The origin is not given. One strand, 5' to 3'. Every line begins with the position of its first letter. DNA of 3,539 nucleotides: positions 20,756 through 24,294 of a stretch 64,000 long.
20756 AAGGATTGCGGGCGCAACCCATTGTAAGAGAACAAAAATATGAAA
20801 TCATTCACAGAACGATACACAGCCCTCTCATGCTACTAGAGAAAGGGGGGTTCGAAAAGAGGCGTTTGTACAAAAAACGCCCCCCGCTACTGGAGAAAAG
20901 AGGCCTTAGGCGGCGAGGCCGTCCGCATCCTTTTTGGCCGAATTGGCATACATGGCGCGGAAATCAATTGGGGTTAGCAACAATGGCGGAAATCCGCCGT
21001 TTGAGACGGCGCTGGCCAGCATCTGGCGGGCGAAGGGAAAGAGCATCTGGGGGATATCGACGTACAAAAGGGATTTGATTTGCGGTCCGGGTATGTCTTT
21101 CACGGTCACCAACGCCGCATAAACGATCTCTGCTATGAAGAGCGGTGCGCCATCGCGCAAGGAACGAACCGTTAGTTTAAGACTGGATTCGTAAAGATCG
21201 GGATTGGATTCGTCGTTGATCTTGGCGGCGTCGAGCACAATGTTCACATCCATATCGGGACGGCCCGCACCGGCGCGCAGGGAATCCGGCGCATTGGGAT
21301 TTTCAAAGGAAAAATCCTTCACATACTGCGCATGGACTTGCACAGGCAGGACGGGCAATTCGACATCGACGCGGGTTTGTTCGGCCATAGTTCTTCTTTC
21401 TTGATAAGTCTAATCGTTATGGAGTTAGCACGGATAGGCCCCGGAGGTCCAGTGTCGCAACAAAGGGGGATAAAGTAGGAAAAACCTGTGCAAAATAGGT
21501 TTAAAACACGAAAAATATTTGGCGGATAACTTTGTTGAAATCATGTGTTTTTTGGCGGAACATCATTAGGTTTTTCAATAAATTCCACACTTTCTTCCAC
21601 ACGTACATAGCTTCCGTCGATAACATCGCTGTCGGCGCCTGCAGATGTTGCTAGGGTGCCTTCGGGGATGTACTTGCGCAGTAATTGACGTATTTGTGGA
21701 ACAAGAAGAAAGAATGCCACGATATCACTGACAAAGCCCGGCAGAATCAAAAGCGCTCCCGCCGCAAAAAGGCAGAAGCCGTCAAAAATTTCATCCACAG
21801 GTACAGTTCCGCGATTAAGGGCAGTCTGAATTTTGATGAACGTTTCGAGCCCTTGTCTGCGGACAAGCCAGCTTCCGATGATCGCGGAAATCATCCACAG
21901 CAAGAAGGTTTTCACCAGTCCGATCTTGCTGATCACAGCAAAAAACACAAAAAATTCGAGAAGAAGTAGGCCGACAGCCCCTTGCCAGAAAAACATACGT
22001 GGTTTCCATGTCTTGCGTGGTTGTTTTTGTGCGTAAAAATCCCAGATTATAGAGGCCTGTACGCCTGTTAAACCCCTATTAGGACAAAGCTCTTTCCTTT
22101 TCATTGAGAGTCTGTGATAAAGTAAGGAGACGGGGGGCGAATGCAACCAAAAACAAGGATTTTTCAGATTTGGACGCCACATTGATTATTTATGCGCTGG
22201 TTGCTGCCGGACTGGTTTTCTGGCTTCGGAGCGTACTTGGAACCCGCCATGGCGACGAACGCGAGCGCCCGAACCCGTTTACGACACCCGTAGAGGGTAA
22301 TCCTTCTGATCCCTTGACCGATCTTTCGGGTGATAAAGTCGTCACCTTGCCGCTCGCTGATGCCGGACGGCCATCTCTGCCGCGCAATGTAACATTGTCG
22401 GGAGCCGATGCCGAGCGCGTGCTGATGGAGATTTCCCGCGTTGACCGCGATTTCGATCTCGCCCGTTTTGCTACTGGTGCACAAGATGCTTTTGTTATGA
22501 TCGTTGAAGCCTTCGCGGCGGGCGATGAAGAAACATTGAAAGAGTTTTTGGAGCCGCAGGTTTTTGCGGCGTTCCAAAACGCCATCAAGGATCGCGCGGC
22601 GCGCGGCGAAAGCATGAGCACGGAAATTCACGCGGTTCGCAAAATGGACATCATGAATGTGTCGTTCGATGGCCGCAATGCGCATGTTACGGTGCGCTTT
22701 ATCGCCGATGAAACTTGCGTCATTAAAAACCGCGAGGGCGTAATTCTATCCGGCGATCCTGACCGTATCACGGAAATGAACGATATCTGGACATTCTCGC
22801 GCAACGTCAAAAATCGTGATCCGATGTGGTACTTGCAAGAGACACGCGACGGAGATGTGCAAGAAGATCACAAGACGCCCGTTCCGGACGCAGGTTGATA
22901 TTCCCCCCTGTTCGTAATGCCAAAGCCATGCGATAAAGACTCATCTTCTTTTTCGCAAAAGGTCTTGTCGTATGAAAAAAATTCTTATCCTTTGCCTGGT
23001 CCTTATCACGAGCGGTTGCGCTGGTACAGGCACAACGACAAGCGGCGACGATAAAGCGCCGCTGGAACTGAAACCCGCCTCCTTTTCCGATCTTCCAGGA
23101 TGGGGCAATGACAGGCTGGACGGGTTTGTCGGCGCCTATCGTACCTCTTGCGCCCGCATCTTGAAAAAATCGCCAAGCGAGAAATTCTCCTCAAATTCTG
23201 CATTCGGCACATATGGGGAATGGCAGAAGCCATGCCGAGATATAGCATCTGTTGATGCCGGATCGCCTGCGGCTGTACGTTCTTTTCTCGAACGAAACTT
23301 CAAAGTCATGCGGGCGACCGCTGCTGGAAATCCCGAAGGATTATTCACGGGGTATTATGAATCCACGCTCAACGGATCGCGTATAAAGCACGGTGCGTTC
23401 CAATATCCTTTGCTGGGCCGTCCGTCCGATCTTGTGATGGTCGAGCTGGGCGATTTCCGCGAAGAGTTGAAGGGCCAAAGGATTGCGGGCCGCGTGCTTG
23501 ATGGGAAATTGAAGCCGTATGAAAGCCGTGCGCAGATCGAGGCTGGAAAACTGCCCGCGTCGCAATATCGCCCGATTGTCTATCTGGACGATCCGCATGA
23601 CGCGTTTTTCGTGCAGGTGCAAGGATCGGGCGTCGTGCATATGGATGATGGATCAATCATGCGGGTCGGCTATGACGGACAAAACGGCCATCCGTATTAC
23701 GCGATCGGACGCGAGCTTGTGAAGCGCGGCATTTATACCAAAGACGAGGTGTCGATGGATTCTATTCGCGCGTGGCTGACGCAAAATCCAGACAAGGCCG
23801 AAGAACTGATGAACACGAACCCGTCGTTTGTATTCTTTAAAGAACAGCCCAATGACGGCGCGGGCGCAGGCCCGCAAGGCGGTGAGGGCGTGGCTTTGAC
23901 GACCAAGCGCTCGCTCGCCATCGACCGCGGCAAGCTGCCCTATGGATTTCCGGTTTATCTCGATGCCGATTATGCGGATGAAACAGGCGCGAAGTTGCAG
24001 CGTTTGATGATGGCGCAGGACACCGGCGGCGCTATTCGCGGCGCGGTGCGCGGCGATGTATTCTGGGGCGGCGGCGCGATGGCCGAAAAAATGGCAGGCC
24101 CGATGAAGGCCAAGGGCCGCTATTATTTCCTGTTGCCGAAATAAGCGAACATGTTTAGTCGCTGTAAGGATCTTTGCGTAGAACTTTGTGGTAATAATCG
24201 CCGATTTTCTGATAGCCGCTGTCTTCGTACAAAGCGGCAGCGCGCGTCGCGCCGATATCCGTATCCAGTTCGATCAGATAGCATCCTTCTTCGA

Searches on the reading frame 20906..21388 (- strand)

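Call 118: search_protein_families(library=ncbifam, proteins=[window:20906-21388:-], max_evalue=0.01)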
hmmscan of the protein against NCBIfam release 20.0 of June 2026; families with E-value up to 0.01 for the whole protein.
window:20906-21388:- (160 aa): 7 families
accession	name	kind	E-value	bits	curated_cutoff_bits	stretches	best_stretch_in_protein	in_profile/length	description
NF004392.0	PRK05751.1-3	equivalog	2.1e-45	154.4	143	1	14-155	13-151/160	protein-export chaperone SecB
TIGR00809.1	secB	equivalog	3.6e-34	117.8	102.8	1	16-150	7-136/140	protein-export chaperone SecB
NF004393.0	PRK05751.1-4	equivalog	3.5e-28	98.2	180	1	16-155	17-151/165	protein-export chaperone SecB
NF004391.0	PRK05751.1-2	equivalog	5.6e-27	94.4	223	1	18-154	24-155/171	protein-export chaperone SecB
NF004394.0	PRK05751.1-5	equivalog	3.6e-26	91.9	181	1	17-154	11-143/156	protein-export chaperone SecB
NF004390.0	PRK05751.1-1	equivalog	1.1e-21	77.3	277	1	15-155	10-145/155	protein-export chaperone SecB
NF009590.0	PRK13031.1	equivalog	3e-20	73.1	244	1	16-156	9-145/149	preprotein translocase subunit SecB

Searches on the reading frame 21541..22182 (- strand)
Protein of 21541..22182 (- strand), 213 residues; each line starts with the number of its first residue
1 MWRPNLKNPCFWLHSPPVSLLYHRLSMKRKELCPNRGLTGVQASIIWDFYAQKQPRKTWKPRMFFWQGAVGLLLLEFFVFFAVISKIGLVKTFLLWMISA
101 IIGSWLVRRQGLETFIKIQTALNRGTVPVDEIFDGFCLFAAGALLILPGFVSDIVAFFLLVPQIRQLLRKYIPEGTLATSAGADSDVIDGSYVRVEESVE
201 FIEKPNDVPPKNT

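Call 118: search_protein_families(library=ncbifam, proteins=[window:21541-22182:-], max_evalue=0.01)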
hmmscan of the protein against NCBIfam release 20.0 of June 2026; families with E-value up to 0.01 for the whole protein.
window:21541-22182:- (213 aa): 2 families
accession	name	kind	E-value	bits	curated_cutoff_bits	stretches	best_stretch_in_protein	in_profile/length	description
NF008528.1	PRK11463.1-2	subfamily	2e-30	105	40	1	71-172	6-107/109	FxsA family membrane protein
NF008527.1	PRK11463.1-1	exception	1.4e-14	54.1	150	1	57-172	12-132/191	FxsA family membrane protein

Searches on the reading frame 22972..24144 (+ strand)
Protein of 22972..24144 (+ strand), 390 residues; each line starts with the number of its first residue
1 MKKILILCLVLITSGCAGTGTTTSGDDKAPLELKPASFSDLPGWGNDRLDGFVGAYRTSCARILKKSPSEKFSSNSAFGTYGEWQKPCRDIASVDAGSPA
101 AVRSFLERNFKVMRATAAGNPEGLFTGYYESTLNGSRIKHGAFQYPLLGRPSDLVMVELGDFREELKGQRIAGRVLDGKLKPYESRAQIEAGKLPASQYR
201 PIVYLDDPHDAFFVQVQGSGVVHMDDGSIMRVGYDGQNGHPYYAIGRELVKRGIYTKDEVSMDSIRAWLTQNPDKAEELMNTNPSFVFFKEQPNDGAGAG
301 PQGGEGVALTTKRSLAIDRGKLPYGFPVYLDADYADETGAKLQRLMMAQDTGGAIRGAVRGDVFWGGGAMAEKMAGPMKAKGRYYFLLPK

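Call 57: search_protein_families(library=pfam, proteins=[window:22972-24144:+], max_evalue=0.001)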
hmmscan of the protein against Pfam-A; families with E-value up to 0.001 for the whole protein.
window:22972-24144:+ (390 aa): 2 families
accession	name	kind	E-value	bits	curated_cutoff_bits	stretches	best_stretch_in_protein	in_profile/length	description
PF03562.22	MltA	-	3.4e-60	203.2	24.3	1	124-290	1-163/163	MltA specific insert domain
PF06725.17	3D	-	9.1e-18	64.7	23.8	1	313-387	1-71/72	3D domain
